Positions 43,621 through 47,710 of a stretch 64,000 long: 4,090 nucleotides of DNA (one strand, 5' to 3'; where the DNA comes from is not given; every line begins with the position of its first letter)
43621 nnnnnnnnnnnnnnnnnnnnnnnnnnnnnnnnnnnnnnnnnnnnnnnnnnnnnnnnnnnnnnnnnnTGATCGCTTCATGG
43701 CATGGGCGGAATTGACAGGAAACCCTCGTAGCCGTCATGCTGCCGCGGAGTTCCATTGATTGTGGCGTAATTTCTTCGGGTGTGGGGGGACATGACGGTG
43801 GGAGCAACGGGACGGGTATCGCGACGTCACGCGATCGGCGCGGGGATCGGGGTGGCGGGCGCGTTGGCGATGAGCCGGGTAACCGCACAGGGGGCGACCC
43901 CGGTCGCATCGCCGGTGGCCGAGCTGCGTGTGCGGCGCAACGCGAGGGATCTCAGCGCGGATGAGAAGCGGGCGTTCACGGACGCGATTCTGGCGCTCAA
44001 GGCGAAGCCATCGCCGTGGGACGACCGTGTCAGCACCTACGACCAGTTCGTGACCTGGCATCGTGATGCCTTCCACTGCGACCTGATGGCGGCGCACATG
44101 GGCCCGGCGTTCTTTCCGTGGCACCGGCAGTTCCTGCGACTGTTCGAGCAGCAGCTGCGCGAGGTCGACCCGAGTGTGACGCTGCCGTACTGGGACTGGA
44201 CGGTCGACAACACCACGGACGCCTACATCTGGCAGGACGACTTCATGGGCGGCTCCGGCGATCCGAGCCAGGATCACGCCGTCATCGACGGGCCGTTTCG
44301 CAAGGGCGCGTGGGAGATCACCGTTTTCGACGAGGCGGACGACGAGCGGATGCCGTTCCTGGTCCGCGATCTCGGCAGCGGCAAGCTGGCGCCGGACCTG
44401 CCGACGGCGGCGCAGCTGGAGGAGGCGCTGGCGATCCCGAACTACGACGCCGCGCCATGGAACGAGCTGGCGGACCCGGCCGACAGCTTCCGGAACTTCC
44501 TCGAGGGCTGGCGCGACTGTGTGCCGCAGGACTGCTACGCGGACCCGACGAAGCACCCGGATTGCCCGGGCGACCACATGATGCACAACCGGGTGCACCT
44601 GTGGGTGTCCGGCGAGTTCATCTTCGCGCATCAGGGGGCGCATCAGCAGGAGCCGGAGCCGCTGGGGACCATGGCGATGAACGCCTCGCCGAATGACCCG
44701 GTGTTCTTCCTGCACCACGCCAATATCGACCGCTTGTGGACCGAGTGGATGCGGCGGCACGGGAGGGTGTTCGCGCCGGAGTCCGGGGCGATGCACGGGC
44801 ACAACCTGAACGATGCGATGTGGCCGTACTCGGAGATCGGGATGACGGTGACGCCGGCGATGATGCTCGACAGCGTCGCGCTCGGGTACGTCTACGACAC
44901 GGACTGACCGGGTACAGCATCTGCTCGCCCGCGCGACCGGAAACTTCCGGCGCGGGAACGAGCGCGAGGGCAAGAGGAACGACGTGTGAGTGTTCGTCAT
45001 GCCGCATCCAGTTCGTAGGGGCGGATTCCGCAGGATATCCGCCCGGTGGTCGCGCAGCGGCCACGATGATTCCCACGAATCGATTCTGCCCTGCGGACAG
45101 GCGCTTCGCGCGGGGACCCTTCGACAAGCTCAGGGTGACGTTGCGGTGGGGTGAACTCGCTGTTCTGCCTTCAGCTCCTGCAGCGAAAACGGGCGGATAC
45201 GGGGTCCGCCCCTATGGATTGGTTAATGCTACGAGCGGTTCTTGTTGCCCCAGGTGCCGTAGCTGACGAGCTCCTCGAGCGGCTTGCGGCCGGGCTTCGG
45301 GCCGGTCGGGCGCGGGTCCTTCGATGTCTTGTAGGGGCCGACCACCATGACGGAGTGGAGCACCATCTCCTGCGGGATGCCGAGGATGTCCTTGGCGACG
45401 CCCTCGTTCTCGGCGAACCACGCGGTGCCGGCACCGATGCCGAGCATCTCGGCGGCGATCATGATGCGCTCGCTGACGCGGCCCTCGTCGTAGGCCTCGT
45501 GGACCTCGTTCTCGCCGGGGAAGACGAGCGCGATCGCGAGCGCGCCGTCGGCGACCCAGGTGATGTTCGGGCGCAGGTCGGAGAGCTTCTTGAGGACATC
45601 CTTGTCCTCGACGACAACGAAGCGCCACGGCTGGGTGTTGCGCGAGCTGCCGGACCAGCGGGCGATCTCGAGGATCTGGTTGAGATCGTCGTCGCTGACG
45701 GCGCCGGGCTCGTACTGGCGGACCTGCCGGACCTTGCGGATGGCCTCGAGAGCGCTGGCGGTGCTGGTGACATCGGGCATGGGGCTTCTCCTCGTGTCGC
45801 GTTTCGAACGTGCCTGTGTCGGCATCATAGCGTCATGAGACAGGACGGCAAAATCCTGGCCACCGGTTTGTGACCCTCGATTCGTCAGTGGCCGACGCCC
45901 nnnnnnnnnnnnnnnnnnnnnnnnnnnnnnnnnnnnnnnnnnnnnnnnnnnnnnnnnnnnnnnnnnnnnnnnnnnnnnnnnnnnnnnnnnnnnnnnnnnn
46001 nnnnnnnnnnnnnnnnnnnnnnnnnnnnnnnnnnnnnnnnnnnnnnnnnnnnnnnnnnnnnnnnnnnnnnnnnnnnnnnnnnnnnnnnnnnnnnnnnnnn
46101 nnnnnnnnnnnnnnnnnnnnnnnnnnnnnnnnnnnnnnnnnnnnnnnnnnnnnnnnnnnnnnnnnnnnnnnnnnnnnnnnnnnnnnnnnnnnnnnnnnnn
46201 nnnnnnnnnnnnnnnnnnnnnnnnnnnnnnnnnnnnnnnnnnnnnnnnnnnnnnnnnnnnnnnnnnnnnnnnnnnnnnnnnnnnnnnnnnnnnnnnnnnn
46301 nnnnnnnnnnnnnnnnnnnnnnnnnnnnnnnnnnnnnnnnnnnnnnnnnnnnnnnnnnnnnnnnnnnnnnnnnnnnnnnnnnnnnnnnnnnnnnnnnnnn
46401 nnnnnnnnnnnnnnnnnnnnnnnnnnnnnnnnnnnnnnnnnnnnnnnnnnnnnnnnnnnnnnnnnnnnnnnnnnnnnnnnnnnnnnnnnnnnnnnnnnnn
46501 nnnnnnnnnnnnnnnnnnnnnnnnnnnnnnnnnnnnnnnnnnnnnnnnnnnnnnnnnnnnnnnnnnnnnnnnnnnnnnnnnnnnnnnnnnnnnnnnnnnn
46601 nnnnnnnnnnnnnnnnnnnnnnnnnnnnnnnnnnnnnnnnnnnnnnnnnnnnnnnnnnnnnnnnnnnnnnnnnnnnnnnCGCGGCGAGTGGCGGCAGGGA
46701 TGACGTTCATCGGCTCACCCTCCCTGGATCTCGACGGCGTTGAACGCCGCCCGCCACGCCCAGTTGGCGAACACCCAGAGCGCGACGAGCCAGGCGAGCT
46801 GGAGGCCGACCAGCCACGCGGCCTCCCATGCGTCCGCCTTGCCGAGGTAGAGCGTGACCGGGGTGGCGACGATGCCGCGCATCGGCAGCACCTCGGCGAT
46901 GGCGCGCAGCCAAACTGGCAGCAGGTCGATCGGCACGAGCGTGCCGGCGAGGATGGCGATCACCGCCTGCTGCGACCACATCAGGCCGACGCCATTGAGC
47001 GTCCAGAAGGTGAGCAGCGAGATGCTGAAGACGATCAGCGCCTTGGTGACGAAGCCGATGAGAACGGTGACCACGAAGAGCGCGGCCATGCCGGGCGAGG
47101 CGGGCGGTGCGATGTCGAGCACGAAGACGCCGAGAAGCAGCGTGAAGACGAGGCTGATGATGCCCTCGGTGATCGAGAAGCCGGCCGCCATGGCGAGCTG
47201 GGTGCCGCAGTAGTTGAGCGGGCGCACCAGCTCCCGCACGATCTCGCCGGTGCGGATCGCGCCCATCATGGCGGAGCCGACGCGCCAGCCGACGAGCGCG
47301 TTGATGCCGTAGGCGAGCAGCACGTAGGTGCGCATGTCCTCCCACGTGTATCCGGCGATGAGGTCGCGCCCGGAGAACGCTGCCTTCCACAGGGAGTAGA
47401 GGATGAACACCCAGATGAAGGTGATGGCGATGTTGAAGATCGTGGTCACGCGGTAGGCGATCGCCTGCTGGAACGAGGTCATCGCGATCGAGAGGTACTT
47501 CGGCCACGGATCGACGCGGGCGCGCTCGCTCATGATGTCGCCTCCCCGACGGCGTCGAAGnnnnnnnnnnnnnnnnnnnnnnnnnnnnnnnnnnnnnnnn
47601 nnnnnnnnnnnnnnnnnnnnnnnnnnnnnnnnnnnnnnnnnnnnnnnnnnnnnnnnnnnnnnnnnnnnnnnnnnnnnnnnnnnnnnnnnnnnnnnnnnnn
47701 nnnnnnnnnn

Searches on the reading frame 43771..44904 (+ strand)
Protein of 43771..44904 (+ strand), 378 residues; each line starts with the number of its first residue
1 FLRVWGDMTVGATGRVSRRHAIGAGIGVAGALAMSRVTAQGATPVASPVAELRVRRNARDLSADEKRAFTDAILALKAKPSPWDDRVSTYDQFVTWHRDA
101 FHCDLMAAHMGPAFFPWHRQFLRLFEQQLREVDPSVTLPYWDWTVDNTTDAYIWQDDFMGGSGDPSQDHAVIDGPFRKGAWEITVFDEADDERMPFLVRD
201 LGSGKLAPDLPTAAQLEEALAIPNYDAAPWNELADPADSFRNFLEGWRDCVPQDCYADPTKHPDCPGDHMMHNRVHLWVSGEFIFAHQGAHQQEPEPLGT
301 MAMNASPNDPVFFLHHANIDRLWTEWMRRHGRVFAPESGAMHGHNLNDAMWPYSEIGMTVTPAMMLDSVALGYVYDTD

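Call 30: search_protein_families(library=pfam, proteins=[window:43771-44904:+], max_evalue=0.0001)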
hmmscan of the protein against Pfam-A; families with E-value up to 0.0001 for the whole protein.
window:43771-44904:+ (378 aa): 1 family
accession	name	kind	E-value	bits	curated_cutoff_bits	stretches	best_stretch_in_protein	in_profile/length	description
PF00264.25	Tyrosinase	-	2.5e-39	136.3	22.6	1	88-328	2-213/214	Common central domain of tyrosinase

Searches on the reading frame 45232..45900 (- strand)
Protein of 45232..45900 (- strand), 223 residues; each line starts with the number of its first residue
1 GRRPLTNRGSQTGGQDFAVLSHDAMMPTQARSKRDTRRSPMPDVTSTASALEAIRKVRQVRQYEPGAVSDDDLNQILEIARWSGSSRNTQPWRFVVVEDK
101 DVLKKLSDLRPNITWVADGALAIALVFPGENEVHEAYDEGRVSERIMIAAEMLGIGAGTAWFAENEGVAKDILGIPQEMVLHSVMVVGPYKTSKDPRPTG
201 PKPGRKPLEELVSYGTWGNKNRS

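Call 30: search_protein_families(library=pfam, proteins=[window:45232-45900:-], max_evalue=0.0001)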
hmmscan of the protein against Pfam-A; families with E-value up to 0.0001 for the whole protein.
window:45232-45900:- (223 aa): 2 families
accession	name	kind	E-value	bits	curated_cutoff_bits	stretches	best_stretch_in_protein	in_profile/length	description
PF00881.29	Nitroreductase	-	1.9e-15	57.9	23.5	1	55-109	2-56/167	Nitroreductase family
PF14512.11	TM1586_NiRdase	-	1.1e-07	32.2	27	0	69-103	156-190/215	Putative TM nitroreductase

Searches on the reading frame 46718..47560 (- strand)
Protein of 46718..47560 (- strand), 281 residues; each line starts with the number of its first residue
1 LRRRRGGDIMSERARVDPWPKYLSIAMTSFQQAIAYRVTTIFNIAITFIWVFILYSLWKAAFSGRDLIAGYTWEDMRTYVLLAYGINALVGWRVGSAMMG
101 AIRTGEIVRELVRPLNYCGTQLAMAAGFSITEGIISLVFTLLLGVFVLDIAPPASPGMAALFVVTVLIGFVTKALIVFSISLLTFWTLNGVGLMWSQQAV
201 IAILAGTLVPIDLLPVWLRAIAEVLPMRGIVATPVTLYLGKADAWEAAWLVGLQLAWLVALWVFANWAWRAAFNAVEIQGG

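Call 30: search_protein_families(library=pfam, proteins=[window:46718-47560:-], max_evalue=0.0001)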
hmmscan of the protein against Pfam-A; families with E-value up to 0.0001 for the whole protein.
window:46718-47560:- (281 aa): 1 family
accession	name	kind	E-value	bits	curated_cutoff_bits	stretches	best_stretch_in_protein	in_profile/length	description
PF06182.17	ABC2_membrane_6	-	1.5e-14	54.8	22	1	48-279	1-228/229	ABC-2 family transporter protein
